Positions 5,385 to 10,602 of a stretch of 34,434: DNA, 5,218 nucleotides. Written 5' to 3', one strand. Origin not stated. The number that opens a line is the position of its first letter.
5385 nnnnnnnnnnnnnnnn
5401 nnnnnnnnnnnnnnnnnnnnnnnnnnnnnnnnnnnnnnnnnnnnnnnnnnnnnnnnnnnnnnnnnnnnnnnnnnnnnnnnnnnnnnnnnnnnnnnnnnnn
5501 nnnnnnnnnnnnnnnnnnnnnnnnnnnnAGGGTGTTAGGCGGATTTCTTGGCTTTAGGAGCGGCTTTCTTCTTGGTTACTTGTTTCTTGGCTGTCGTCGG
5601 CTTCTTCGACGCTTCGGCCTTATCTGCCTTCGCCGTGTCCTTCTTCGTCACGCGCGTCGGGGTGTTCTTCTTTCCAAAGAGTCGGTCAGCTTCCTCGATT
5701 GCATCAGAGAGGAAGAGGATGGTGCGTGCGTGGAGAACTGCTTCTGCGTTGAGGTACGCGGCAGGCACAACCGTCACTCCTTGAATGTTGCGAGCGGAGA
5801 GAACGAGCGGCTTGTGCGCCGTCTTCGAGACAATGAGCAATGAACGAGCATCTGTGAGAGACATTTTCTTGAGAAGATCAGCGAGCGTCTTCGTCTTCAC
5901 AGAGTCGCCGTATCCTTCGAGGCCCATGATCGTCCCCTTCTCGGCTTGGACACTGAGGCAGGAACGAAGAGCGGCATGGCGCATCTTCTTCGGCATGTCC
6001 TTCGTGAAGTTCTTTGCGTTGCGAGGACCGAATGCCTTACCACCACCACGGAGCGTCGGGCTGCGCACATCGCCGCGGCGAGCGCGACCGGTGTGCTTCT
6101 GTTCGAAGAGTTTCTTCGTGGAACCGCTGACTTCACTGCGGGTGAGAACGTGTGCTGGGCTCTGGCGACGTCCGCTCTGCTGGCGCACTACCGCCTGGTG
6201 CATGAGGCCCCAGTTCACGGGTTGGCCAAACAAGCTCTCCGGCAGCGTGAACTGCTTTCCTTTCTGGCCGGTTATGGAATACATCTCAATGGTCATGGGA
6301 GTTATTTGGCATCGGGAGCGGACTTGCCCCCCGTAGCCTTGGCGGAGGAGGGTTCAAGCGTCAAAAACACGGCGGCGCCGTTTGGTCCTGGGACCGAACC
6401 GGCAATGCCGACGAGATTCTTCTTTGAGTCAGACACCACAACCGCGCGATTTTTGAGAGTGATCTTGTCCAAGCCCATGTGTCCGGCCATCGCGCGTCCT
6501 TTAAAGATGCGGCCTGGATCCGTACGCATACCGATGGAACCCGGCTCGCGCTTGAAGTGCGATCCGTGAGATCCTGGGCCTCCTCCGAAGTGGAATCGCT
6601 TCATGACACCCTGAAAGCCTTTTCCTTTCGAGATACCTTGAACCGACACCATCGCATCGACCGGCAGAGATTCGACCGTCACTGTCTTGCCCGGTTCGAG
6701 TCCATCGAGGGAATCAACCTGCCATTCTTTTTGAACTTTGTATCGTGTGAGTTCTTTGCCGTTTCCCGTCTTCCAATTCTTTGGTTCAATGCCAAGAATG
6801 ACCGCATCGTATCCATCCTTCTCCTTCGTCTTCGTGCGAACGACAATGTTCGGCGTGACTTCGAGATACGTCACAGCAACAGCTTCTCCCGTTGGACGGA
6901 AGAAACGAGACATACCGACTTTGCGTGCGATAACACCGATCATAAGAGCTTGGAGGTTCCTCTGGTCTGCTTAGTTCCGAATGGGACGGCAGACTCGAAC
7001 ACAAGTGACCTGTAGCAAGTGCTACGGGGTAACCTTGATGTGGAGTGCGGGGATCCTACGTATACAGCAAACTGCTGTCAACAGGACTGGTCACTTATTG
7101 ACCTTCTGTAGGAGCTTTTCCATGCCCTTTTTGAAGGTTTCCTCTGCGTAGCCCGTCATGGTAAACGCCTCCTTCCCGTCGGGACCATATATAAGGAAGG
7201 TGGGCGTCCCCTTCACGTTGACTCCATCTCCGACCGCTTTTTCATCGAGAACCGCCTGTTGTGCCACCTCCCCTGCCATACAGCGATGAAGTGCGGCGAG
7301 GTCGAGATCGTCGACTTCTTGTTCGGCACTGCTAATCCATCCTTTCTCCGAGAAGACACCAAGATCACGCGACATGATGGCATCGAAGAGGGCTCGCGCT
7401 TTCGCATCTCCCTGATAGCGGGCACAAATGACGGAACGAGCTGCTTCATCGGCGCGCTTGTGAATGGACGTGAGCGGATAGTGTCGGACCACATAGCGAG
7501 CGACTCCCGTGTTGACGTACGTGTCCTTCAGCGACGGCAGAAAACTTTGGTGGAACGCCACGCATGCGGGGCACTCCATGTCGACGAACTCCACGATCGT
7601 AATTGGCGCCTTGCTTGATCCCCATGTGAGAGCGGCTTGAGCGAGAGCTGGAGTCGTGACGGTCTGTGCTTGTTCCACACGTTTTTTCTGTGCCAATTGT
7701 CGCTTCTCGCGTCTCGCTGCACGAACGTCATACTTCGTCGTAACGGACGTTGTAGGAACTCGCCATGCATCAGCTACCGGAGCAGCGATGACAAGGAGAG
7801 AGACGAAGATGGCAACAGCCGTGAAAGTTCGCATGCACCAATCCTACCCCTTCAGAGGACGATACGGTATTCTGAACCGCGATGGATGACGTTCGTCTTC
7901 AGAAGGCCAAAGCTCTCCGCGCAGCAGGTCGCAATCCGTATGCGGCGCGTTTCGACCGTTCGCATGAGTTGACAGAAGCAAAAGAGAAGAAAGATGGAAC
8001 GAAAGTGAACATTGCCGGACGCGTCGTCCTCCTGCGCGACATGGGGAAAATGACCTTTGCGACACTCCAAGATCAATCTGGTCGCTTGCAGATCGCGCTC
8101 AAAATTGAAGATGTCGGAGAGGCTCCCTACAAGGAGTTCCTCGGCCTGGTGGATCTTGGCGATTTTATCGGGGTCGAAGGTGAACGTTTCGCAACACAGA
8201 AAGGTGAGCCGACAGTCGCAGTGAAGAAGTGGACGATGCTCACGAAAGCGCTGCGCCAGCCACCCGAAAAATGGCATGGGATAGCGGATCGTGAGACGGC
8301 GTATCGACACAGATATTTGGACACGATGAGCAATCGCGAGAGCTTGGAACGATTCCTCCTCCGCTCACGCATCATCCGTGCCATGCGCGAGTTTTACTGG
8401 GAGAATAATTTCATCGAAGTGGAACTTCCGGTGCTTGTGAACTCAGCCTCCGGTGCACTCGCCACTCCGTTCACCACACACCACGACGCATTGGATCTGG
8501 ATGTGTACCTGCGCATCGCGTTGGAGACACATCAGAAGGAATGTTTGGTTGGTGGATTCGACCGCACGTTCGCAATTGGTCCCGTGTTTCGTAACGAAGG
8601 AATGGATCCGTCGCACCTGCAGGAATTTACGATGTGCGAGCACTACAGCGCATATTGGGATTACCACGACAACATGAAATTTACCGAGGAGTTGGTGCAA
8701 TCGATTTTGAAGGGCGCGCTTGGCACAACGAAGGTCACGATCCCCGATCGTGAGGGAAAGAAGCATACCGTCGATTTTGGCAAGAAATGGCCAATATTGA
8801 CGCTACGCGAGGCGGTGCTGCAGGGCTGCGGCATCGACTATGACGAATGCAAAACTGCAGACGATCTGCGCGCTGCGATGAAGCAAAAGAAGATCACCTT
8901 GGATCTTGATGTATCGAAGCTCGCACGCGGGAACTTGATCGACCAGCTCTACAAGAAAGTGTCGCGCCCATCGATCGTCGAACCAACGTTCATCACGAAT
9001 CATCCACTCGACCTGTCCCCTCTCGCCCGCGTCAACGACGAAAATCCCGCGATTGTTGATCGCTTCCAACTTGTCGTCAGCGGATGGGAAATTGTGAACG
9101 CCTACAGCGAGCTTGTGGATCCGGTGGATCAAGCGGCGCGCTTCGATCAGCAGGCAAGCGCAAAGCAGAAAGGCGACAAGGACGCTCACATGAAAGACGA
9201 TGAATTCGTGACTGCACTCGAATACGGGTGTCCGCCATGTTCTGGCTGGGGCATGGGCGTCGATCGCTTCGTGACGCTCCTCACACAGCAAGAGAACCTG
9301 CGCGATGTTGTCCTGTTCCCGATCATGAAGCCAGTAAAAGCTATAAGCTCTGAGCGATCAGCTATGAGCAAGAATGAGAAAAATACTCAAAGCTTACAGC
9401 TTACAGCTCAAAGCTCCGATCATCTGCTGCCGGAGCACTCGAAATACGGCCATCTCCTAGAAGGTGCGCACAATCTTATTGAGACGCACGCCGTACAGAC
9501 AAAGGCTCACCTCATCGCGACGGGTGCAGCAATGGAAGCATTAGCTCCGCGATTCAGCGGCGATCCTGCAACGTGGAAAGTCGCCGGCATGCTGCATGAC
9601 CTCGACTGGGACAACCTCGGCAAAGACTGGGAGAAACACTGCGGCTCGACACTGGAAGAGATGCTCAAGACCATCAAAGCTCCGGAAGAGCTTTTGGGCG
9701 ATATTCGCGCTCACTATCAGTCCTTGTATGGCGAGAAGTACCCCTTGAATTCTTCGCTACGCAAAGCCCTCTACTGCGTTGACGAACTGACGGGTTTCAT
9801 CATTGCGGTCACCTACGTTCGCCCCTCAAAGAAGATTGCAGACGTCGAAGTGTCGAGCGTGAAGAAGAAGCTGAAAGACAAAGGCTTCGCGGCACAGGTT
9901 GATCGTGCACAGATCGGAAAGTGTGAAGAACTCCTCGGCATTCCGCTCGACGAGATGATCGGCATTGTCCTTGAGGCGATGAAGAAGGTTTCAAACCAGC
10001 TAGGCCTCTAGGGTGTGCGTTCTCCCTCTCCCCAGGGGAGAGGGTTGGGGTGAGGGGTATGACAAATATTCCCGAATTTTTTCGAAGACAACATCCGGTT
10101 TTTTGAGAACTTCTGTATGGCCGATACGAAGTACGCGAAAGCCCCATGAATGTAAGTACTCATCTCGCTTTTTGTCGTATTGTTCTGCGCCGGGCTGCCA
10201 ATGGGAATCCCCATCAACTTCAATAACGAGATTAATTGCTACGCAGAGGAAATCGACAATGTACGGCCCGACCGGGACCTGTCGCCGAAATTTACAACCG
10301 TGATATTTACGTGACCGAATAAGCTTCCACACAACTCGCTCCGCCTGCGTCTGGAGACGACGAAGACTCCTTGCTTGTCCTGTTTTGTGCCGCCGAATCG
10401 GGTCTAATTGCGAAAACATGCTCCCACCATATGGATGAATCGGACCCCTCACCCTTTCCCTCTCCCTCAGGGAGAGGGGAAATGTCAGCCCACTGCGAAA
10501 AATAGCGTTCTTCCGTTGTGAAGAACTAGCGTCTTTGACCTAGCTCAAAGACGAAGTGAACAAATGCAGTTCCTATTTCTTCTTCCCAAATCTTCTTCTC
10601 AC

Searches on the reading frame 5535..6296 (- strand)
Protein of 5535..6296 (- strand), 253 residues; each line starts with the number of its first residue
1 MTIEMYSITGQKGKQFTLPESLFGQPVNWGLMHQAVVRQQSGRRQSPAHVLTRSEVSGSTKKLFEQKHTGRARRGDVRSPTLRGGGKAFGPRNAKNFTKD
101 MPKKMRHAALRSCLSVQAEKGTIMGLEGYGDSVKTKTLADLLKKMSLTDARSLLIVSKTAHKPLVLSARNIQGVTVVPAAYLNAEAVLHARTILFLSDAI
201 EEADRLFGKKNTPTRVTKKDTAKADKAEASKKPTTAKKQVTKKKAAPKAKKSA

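Call 7: search_protein_families(library=pfam, proteins=[window:5535-6296:-], max_evalue=0.001)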
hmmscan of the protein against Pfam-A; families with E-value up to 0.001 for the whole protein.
window:5535-6296:- (253 aa): 1 family
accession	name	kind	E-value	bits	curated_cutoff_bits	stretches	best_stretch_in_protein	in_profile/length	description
PF00573.27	Ribosomal_L4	-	8.5e-54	182.5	25.8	1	17-203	2-187/190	Ribosomal protein L4/L1 family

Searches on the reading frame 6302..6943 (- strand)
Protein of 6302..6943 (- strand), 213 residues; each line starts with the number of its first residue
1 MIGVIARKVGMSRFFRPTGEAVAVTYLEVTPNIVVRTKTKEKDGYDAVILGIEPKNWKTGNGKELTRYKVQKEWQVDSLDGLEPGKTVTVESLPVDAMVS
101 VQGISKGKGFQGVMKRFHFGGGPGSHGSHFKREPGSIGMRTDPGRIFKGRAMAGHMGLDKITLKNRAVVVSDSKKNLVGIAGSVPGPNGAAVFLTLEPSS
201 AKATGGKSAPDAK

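Call 7: search_protein_families(library=pfam, proteins=[window:6302-6943:-], max_evalue=0.001)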
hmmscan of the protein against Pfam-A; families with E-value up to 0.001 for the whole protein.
window:6302-6943:- (213 aa): 1 family
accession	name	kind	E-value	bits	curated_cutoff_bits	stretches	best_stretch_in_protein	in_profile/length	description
PF00297.29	Ribosomal_L3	-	1.4e-10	41.2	22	1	94-167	213-284/369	Ribosomal protein L3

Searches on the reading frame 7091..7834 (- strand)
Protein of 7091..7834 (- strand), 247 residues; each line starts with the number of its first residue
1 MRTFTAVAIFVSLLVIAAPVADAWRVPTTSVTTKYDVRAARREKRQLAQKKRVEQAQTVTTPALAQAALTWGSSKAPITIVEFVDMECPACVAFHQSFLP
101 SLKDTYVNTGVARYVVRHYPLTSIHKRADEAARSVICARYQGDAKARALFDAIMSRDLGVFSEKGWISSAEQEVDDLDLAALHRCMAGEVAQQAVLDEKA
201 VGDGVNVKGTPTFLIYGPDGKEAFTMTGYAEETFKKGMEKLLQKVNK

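Call 7: search_protein_families(library=pfam, proteins=[window:7091-7834:-], max_evalue=0.001)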
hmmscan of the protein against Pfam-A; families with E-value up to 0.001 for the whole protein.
window:7091-7834:- (247 aa): 3 families
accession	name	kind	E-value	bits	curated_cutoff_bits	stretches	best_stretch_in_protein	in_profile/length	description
PF13462.12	Thioredoxin_4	-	2.2e-20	73.9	23.2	1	69-217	6-147/165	Thioredoxin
PF01323.26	DSBA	-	1.5e-07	31.8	25.6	1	79-224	1-176/191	DSBA-like thioredoxin domain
PF13098.12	Thioredoxin_2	-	4.9e-07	30.5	27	1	79-231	8-96/104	Thioredoxin-like domain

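Call 10: find_encoding_contigs(protein=window:7091-7834:-, flank=10000, max_places=6)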
Protein window:7091-7834:- (247 aa): 1 contig read that carries it; 1 place shown.
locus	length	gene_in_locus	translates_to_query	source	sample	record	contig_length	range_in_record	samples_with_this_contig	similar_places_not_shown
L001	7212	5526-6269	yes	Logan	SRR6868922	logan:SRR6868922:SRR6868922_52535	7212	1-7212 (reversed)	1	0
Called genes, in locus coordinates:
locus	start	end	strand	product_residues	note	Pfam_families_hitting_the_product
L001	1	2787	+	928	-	?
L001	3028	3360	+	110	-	PF04480:DUF559, PF18741:MTES_1575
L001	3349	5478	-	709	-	PF01336:tRNA_anti-codon, PF00152:tRNA-synt_2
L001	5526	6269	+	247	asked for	PF13098:Thioredoxin_2, PF13462:Thioredoxin_4, PF01323:DSBA (weak)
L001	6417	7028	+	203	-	PF00297:Ribosomal_L3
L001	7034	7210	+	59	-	?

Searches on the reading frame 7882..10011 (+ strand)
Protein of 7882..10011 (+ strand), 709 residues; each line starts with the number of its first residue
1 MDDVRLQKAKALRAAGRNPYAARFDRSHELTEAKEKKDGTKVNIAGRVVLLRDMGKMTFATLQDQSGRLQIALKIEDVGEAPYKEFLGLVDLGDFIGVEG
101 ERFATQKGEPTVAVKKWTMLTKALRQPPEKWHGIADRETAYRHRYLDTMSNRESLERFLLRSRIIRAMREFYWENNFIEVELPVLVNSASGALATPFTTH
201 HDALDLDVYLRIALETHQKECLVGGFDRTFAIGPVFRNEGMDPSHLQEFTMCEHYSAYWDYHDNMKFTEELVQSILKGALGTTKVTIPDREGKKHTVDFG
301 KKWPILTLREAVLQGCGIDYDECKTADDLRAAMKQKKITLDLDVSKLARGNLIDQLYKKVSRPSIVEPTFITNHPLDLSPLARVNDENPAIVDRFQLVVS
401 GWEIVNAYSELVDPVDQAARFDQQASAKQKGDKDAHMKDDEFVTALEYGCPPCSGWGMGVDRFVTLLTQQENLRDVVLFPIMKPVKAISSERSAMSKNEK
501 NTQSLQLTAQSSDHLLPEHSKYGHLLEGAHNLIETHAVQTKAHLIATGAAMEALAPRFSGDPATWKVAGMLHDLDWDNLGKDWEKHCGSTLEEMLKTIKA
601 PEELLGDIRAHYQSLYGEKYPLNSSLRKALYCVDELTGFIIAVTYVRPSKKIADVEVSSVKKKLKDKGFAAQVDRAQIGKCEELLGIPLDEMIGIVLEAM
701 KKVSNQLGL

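Call 7: search_protein_families(library=pfam, proteins=[window:7882-10011:+], max_evalue=0.001)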
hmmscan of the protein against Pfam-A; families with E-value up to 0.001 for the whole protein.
window:7882-10011:+ (709 aa): 3 families
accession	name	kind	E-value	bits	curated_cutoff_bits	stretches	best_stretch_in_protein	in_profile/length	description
PF00152.25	tRNA-synt_2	-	7e-77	259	25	1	137-482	2-307/308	tRNA synthetases class II (D, K and N)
PF01336.31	tRNA_anti-codon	-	3.2e-13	49.8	27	1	42-120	1-75/75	OB-fold nucleic acid binding domain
PF01409.25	tRNA-synt_2d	-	8.4e-05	22.6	19.8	0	228-256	104-132/246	tRNA synthetases class II core domain (F)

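Call 32: find_related_loci(query=window:7882-10011:+, collection=metagenome_contigs, flank=10000)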
Query window:7882-10011:+ (709 aa) in metagenome_contigs; peptide patterns used: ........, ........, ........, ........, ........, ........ (x = any residue, [..] = any of these).
104 stretches matched a pattern; 10 encode a relative of the query (tblastn E <= 1e-3); 10 distinct loci.
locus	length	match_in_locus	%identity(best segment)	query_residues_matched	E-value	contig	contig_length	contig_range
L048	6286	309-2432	80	1-709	0e+0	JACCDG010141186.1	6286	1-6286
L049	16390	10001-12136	79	1-709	0e+0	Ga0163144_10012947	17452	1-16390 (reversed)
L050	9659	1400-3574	70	1-709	0e+0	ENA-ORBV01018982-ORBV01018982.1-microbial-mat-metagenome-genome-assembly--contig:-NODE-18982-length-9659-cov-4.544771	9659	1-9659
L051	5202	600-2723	69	1-709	0e+0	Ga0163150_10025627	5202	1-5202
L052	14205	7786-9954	65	1-709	0e+0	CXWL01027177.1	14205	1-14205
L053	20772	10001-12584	67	1-709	0e+0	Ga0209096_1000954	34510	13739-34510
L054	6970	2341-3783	56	5-484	3e-176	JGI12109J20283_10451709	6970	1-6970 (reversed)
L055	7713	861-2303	56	5-484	1e-175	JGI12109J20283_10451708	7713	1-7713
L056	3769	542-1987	39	5-493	1e-102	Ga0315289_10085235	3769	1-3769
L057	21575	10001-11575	36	5-493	1e-99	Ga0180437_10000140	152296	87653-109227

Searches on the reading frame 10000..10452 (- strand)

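Call 7: search_protein_families(library=pfam, proteins=[window:10000-10452:-], max_evalue=0.001)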
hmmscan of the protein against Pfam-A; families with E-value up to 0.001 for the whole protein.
window:10000-10452:- (150 aa): 2 families
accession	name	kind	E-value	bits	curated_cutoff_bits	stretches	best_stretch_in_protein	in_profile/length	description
PF04480.18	DUF559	-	4.1e-34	117.2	20.6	1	23-130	3-108/109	Protein of unknown function (DUF559)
PF18741.7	MTES_1575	-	4.9e-10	39.8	38.2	1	39-130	3-96/96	REase_MTES_1575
